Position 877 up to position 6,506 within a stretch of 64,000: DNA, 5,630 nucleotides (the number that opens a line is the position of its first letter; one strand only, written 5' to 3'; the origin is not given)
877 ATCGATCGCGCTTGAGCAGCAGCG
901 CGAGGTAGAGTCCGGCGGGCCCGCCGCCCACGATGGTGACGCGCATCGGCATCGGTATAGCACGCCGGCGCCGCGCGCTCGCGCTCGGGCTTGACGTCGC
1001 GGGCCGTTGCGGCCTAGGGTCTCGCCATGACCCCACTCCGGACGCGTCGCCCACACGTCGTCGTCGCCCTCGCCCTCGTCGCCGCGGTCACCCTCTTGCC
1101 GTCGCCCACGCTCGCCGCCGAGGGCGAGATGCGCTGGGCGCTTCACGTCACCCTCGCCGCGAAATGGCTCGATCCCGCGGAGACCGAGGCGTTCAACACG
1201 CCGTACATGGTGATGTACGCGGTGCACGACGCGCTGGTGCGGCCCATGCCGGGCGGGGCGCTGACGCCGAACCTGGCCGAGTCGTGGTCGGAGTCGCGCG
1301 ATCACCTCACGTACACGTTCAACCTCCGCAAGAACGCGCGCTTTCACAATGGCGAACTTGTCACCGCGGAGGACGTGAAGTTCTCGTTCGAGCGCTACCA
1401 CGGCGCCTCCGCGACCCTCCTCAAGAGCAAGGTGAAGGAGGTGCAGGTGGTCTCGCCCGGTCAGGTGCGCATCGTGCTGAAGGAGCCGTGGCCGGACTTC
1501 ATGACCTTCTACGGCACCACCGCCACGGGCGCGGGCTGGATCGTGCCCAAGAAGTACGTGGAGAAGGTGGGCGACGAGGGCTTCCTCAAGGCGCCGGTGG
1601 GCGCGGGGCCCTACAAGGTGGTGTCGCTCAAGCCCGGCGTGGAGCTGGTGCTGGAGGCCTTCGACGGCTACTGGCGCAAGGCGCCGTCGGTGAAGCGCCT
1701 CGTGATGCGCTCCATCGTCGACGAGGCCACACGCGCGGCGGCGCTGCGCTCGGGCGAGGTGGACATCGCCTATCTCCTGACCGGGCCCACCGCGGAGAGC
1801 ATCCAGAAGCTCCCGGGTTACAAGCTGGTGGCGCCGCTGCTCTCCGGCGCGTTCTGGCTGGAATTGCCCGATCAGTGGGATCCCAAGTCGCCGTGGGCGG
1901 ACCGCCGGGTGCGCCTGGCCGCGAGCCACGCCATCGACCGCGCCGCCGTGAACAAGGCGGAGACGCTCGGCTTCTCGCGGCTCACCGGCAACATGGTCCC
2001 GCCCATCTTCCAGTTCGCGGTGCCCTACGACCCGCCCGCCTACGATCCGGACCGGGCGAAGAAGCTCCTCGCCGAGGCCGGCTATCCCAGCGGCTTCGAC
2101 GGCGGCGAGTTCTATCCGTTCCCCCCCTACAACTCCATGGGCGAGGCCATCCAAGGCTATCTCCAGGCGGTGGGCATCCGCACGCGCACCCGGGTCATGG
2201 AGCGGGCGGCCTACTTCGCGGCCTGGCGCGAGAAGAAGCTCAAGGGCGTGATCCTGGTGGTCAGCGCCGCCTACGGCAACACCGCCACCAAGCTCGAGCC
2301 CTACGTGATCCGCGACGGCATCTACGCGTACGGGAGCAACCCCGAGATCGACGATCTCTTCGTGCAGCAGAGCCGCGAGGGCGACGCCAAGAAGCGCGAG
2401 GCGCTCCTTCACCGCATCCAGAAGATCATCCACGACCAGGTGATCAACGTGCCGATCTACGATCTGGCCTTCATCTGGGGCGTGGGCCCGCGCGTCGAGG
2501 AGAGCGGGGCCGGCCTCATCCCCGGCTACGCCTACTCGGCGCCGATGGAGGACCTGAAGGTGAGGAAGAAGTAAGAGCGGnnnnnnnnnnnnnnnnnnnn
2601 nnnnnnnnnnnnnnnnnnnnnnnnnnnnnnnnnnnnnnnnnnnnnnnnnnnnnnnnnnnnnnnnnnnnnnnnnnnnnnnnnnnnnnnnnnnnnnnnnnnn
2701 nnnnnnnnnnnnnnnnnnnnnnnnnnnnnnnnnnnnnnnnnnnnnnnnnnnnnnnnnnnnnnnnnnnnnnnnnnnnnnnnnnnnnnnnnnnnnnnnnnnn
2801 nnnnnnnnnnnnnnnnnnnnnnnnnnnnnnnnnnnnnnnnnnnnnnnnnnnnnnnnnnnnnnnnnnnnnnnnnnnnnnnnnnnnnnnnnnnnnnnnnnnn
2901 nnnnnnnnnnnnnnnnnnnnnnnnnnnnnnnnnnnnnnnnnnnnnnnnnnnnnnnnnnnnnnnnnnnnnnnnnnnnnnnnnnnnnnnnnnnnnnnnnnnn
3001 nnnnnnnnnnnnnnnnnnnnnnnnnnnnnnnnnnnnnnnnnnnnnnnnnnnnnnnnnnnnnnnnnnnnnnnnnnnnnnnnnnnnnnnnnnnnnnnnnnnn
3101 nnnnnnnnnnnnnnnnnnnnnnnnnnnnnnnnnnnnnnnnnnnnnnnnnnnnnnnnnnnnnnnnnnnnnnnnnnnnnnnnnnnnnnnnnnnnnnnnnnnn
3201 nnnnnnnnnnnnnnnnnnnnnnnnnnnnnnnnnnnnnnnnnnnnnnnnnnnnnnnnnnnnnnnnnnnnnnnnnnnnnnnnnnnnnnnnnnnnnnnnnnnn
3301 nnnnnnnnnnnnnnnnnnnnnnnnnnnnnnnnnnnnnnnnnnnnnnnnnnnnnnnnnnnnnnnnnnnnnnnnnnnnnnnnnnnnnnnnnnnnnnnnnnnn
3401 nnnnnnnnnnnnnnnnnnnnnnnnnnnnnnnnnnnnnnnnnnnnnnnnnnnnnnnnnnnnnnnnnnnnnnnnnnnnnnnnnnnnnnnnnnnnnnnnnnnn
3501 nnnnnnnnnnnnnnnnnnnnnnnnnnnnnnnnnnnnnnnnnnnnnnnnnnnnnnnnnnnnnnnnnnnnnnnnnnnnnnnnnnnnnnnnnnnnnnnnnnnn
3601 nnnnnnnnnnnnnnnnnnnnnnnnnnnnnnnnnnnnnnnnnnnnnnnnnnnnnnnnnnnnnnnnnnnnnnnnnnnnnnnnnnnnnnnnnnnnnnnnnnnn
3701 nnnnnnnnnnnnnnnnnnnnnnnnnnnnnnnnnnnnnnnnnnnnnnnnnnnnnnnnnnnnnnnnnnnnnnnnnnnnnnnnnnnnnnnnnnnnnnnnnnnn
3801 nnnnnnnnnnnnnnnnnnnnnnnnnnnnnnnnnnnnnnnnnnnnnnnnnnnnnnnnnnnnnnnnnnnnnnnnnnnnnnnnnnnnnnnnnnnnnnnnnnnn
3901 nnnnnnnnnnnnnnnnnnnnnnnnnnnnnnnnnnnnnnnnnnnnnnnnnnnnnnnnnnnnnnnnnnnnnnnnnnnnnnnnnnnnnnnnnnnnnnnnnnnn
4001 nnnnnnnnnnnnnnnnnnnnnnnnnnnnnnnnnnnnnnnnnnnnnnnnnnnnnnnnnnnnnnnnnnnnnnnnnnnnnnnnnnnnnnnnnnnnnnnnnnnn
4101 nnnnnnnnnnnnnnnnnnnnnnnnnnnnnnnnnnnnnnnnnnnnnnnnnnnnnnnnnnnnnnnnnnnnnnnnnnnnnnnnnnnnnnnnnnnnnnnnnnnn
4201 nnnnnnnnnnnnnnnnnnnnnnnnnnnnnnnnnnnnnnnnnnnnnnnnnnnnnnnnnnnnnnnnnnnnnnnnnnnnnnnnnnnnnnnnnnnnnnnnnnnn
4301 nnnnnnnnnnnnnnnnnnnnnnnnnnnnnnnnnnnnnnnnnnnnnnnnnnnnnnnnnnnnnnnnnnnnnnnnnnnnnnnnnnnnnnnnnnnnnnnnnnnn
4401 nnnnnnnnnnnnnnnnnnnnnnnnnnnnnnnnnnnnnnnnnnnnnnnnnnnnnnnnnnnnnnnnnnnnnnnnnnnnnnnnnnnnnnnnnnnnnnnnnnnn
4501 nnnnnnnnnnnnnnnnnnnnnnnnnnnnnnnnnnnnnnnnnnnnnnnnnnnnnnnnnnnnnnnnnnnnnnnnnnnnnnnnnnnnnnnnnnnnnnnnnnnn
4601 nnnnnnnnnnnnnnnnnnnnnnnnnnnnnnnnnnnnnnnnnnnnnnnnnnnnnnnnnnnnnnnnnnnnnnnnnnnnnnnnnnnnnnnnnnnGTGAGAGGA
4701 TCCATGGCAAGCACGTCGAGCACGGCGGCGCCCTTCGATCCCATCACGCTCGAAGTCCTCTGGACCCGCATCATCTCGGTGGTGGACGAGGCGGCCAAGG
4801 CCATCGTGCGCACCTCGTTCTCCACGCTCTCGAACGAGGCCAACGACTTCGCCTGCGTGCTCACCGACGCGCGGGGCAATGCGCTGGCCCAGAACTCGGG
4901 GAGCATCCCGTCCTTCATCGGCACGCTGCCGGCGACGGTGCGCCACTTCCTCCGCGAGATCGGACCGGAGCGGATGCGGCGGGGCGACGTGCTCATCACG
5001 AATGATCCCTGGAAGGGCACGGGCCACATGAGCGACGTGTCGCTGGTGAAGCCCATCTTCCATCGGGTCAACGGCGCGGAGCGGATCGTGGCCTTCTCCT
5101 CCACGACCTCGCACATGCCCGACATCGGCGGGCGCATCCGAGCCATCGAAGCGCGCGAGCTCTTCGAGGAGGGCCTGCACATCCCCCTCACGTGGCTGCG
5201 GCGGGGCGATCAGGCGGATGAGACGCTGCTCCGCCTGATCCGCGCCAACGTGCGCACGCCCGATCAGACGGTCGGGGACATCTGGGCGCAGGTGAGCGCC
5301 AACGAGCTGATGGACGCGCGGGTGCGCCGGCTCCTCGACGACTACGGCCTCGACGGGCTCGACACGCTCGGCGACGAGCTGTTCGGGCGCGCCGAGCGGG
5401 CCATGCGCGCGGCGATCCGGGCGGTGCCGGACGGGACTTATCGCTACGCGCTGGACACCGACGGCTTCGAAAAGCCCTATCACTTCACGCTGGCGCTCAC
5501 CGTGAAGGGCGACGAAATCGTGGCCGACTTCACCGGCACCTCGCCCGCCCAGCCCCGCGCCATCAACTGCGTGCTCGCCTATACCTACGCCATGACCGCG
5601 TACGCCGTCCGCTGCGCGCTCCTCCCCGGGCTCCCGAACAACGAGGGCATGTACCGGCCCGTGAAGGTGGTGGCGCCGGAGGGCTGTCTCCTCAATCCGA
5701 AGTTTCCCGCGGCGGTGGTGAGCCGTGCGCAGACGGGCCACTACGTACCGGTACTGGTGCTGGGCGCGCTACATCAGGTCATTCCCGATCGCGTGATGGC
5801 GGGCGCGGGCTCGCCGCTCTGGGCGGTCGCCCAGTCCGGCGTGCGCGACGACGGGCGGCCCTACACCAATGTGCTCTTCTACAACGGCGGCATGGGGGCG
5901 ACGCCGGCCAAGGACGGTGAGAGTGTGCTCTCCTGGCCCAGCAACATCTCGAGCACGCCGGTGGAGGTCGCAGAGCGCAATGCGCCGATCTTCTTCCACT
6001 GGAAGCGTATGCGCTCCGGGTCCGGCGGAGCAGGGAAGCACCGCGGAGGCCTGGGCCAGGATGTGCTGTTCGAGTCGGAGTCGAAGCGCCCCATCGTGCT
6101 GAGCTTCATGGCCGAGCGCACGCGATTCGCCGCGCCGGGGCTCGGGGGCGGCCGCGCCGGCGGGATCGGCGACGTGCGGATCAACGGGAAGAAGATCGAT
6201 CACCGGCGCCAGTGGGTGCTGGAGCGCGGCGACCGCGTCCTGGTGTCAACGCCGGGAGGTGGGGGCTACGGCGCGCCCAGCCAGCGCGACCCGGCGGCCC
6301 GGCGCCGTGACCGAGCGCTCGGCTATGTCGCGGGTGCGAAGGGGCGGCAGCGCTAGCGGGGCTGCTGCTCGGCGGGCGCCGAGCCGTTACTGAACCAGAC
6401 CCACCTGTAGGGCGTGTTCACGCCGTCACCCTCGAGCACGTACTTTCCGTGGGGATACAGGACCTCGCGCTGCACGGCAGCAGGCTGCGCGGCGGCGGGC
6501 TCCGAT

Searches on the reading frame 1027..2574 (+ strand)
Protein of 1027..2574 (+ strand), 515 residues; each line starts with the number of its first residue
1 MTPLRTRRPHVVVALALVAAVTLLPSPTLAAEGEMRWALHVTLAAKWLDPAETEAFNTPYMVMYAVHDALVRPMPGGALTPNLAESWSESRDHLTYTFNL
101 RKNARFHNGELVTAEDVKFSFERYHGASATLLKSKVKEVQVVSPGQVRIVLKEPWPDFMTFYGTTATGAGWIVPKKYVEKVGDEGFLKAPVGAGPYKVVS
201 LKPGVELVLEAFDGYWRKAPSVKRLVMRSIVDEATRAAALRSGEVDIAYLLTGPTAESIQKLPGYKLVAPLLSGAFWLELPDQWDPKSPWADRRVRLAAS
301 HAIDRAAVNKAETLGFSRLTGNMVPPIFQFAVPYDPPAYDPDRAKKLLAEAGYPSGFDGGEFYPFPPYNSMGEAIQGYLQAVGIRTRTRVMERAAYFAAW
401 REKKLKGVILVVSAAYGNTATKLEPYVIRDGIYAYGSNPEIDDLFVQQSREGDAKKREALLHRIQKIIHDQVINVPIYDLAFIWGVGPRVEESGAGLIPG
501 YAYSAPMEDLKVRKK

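Call 38: search_protein_families(library=pfam, proteins=[window:1027-2574:+], max_evalue=0.001)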
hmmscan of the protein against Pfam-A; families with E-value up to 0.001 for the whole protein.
window:1027-2574:+ (515 aa): 1 family
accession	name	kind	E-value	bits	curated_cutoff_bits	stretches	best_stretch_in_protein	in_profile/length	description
PF00496.27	SBP_bac_5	-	1.1e-75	255.5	32.4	1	79-427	2-361/368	Bacterial extracellular solute-binding proteins, family 5 Middle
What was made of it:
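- Checked: A second orphan family-5 SBP lies at 1027-2574 (call 38).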

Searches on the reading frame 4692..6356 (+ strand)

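Call 38: search_protein_families(library=pfam, proteins=[window:4692-6356:+], max_evalue=0.001)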
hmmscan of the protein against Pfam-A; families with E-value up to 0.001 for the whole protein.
window:4692-6356:+ (554 aa): 1 family
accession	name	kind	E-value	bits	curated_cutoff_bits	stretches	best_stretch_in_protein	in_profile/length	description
PF02538.19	Hydantoinase_B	-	1.7e-148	495.8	26.8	1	16-529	1-519/519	Hydantoinase B/oxoprolinase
